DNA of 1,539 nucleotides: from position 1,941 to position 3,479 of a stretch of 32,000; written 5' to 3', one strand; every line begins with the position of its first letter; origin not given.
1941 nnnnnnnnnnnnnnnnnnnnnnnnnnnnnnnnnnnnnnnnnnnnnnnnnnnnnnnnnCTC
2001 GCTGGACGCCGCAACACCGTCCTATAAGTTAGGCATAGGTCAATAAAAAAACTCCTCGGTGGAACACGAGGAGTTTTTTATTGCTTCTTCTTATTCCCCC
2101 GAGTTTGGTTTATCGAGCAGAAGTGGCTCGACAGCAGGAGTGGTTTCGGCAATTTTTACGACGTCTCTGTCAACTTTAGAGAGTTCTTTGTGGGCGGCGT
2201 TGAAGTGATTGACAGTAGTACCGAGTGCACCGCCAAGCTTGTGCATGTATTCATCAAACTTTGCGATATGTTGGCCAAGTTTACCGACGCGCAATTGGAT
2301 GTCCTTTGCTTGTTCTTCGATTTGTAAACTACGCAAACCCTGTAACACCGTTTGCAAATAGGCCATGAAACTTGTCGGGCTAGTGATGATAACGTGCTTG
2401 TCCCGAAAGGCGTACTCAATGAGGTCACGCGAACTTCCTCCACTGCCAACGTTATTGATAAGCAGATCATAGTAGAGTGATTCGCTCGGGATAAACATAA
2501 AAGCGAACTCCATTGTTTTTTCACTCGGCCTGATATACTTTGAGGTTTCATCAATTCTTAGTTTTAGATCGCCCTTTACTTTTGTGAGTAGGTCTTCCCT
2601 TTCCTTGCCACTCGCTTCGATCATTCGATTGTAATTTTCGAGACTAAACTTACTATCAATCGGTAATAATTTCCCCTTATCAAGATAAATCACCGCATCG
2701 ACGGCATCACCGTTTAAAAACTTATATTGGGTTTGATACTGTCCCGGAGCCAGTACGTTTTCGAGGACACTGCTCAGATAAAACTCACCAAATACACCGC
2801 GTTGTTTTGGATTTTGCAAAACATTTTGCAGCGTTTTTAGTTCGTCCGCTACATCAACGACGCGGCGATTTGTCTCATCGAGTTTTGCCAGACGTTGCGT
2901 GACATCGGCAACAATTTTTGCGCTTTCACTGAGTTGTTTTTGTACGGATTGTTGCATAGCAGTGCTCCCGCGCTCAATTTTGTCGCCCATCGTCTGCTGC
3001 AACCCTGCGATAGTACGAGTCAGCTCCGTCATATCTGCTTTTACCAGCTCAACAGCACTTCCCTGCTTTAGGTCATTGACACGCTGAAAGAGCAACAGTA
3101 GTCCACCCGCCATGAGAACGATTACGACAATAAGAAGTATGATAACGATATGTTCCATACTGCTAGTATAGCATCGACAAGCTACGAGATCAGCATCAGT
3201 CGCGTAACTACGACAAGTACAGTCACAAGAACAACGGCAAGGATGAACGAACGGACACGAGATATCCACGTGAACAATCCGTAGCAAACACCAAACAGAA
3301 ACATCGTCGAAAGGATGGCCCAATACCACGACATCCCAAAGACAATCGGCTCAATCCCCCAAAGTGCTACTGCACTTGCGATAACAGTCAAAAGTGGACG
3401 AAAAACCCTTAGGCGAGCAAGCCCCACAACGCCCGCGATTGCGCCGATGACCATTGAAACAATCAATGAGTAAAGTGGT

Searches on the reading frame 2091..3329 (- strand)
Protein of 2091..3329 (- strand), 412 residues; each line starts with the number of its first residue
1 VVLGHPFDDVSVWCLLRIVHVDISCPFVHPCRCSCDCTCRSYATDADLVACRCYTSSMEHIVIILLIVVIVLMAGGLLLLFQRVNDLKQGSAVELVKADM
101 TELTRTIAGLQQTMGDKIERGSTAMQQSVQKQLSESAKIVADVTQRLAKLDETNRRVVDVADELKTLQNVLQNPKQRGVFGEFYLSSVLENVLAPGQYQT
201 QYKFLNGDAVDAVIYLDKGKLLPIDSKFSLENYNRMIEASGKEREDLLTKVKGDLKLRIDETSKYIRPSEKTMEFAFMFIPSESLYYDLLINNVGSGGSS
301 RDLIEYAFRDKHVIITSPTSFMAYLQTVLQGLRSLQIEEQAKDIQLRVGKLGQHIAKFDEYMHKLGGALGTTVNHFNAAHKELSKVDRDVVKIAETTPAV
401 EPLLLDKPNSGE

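Call 38: search_protein_families(library=pfam, proteins=[window:2091-3329:-], max_evalue=0.001)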
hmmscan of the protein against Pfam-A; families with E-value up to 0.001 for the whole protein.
window:2091-3329:- (412 aa): 2 families
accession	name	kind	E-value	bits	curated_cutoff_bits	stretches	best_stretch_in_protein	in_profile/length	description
PF02646.22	RmuC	-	4.3e-57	193.9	26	1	116-396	8-280/291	RmuC family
PF20667.3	Sec10_N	-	0.0009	19.8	27.4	0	325-397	8-79/118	Exocyst complex component Sec10, N-terminal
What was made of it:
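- On Recombination-driven flip-flop inversion: RmuC is present at 2091-3329 (call 38).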
